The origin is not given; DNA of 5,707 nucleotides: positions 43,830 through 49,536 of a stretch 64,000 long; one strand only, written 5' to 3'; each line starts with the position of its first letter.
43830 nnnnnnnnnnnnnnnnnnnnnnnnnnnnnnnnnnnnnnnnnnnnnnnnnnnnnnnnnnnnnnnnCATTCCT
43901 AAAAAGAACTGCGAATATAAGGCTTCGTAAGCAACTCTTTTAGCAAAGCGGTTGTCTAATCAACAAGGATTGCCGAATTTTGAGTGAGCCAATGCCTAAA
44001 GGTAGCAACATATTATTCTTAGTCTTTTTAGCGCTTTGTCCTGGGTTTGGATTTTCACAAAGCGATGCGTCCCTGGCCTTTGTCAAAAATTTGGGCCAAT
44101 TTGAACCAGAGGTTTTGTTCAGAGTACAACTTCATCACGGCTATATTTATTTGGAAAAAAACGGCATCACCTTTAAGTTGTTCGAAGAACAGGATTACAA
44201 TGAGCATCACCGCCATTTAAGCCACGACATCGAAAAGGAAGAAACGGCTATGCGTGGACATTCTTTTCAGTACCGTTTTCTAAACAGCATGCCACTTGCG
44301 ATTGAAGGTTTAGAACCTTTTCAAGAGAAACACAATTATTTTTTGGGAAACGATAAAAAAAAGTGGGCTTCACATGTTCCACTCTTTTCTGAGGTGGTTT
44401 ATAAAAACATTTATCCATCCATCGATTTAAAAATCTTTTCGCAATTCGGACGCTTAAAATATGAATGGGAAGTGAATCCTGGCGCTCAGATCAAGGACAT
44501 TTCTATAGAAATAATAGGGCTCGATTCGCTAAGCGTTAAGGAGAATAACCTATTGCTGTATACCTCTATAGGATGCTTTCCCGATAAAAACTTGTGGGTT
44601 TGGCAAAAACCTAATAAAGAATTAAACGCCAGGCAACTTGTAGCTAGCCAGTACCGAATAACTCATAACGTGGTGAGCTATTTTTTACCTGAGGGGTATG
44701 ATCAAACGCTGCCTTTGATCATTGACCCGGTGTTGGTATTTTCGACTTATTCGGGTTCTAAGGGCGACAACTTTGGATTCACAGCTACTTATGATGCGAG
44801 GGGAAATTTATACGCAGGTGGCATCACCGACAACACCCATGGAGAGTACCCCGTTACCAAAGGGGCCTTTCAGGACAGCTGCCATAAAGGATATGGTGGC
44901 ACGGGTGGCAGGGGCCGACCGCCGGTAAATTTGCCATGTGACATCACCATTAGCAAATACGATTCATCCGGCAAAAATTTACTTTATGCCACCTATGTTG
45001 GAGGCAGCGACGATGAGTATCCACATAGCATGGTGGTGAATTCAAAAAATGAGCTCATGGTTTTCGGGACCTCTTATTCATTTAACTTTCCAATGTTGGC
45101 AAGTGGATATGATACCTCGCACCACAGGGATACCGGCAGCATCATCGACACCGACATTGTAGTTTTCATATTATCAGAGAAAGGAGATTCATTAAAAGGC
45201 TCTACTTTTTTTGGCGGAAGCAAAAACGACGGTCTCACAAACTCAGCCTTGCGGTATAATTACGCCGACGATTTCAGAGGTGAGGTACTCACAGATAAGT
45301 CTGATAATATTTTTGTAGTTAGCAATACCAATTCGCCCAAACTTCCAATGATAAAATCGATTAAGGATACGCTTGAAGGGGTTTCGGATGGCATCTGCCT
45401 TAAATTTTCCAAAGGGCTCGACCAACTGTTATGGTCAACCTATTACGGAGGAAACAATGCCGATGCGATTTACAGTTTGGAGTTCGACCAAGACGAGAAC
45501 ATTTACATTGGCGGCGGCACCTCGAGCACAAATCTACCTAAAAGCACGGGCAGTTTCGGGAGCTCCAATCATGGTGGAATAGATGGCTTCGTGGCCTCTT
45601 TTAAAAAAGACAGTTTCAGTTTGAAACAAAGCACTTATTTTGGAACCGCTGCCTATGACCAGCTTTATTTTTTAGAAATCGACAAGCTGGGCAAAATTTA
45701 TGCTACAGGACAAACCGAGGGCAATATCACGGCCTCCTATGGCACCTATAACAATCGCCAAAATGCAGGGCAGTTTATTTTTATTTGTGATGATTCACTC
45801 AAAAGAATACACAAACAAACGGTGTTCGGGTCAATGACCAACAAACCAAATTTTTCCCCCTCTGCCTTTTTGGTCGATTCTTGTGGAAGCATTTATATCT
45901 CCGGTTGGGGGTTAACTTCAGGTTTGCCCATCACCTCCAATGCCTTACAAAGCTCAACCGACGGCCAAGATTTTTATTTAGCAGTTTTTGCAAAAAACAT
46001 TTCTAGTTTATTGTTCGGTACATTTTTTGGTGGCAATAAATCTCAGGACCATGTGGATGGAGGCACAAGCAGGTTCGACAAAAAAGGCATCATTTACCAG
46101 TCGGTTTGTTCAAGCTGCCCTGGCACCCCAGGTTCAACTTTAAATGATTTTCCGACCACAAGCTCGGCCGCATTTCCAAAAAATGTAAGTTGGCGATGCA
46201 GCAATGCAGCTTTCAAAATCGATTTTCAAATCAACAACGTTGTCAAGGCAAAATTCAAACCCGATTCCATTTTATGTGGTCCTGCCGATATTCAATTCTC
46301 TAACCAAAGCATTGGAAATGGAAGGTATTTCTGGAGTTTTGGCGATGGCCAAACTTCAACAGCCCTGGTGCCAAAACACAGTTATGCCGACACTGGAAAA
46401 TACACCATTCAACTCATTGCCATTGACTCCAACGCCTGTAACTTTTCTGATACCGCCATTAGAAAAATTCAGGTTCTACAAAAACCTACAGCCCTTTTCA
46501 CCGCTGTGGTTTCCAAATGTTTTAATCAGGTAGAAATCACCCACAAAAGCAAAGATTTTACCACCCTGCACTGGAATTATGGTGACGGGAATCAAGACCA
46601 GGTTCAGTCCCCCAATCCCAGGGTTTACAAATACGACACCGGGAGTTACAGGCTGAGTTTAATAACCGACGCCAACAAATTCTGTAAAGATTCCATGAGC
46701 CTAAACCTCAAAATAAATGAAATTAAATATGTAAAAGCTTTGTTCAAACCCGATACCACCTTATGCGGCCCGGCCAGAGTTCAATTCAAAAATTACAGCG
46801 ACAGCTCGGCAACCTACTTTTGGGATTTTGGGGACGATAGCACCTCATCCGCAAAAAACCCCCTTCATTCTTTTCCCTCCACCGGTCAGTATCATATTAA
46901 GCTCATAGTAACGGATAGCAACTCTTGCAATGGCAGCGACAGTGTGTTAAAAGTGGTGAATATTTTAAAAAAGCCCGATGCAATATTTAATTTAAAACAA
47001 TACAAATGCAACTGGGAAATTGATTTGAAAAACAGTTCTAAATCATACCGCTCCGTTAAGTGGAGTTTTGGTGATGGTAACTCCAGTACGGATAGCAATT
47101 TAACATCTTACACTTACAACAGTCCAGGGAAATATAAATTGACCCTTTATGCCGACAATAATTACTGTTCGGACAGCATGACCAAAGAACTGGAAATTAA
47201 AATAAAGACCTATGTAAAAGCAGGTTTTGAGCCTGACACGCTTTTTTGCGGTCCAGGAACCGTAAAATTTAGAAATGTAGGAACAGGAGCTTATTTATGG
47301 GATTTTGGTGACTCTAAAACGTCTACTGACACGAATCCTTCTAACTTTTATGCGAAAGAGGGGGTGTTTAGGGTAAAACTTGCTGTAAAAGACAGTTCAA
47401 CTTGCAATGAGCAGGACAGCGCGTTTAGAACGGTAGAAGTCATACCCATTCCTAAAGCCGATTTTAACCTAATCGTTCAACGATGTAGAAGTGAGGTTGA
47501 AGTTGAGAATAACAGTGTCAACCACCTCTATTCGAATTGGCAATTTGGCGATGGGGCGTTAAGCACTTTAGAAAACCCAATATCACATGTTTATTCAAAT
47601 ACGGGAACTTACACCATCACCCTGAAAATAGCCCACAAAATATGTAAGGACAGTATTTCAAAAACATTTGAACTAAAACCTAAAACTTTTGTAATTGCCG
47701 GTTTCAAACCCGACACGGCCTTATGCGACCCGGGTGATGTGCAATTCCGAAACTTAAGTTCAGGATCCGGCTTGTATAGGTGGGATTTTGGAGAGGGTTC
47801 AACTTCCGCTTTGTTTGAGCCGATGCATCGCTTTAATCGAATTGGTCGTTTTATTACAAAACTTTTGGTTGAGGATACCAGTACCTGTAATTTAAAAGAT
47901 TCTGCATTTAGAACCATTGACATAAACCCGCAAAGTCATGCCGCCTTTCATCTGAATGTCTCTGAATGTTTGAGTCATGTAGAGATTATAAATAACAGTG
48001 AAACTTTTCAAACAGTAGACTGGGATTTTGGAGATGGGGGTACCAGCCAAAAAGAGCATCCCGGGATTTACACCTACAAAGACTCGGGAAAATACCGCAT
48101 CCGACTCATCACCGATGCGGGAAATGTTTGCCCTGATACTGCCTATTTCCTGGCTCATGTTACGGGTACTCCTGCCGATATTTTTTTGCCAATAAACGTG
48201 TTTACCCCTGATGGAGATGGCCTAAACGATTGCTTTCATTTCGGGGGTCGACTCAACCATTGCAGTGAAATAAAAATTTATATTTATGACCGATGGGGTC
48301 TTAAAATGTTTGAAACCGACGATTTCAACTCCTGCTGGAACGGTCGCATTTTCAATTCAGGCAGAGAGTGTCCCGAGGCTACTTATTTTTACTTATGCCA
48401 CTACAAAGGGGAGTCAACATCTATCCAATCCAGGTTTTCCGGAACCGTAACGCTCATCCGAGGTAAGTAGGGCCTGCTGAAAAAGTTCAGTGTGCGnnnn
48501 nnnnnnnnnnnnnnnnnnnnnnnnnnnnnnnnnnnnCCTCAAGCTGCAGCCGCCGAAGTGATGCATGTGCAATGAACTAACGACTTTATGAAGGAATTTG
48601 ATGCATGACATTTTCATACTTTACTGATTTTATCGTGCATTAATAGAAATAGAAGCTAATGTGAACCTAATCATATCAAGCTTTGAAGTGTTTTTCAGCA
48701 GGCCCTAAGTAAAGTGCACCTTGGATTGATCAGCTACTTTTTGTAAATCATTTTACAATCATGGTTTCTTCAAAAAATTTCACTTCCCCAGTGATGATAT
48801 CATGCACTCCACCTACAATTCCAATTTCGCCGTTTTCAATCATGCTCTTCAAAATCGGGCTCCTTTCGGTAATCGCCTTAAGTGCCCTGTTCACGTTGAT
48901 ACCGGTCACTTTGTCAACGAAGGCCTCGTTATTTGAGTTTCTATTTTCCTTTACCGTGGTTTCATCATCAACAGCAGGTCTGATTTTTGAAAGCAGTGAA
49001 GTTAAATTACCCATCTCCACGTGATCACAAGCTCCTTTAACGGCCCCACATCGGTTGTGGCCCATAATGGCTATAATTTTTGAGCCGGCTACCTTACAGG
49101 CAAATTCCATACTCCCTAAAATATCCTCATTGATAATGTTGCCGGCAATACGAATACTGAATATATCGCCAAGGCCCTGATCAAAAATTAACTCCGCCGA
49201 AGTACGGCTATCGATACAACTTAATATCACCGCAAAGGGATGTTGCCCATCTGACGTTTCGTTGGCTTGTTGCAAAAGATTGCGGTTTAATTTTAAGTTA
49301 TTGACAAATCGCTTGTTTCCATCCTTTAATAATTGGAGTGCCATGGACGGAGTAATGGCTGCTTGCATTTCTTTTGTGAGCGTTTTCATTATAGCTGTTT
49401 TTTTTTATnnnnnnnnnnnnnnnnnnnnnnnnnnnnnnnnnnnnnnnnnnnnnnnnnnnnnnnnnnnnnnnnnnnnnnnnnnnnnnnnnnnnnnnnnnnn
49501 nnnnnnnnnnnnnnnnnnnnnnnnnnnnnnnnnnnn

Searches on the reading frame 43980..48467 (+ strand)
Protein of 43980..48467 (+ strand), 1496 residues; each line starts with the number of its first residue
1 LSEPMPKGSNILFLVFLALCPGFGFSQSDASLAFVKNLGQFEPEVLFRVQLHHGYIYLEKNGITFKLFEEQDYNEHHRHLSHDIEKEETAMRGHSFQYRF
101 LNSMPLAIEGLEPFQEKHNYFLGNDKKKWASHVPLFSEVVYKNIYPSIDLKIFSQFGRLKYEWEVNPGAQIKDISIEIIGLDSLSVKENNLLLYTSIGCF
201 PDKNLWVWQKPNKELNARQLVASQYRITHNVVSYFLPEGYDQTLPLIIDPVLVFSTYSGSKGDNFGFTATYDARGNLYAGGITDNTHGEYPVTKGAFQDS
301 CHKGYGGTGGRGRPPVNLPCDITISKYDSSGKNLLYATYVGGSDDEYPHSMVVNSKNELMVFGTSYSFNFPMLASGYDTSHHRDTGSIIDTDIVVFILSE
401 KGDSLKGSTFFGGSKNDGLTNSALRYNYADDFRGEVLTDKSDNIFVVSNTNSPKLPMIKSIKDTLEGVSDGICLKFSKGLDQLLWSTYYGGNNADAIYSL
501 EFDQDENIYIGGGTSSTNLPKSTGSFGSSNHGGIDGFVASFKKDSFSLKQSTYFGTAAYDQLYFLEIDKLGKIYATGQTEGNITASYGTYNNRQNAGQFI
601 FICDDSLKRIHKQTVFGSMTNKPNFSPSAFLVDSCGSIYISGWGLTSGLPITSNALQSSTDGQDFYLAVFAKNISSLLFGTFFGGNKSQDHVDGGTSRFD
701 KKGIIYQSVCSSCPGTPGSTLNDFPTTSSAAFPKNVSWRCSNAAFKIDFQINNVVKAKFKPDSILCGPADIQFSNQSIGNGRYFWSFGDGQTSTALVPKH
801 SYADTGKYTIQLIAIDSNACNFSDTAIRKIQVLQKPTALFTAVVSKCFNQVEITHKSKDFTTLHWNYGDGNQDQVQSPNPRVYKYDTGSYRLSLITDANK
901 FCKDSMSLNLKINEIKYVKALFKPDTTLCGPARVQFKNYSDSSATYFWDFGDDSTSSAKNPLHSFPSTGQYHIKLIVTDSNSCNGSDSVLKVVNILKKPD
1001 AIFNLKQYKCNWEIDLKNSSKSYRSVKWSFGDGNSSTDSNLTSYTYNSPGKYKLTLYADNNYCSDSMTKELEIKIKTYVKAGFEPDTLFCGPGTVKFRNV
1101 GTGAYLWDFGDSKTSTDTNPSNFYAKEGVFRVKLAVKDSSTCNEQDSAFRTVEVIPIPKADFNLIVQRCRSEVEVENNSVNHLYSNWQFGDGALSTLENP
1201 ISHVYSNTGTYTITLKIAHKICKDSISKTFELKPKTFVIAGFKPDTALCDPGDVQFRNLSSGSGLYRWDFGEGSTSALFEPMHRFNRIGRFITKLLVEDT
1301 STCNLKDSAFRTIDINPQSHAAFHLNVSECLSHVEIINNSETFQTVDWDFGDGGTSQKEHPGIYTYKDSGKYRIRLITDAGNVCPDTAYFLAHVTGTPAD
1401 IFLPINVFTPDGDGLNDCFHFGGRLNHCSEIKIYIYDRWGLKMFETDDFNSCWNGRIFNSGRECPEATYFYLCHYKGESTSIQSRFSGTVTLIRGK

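Call 74: search_protein_families(library=pfam, proteins=[window:43980-48467:+], max_evalue=0.0001)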
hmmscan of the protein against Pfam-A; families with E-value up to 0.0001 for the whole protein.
window:43980-48467:+ (1496 aa): 6 families
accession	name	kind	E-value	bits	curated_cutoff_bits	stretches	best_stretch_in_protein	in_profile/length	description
PF18911.6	PKD_4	-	9.1e-78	256.8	27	7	924-989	10-80/85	PKD domain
PF25778.1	DUF7948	-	1.7e-55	188.8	27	1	34-251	1-214/214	Domain of unknown function (DUF7948)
PF00801.26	PKD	-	8.2e-47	157.6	23.5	4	932-984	15-72/80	PKD domain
PF13585.12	CHU_C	-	4.2e-18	65.7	27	1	1406-1481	5-78/86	CHU_C Type IX secretion signal domain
PF06739.17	SBBP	-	6.5e-07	29.6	20.5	0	485-520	2-38/38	Beta-propeller repeat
PF07495.19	Y_Y_Y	-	4.5e-06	26.9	26.6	1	1035-1076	23-65/65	Y_Y_Y domain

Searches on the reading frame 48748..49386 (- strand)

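Call 74: search_protein_families(library=pfam, proteins=[window:48748-49386:-], max_evalue=0.0001)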
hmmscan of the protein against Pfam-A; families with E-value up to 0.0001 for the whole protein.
window:48748-49386:- (212 aa): 1 family
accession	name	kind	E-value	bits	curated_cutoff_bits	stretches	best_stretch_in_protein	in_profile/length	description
PF00484.24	Pro_CA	-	4.7e-38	131.3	25.7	1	52-202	1-156/156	Carbonic anhydrase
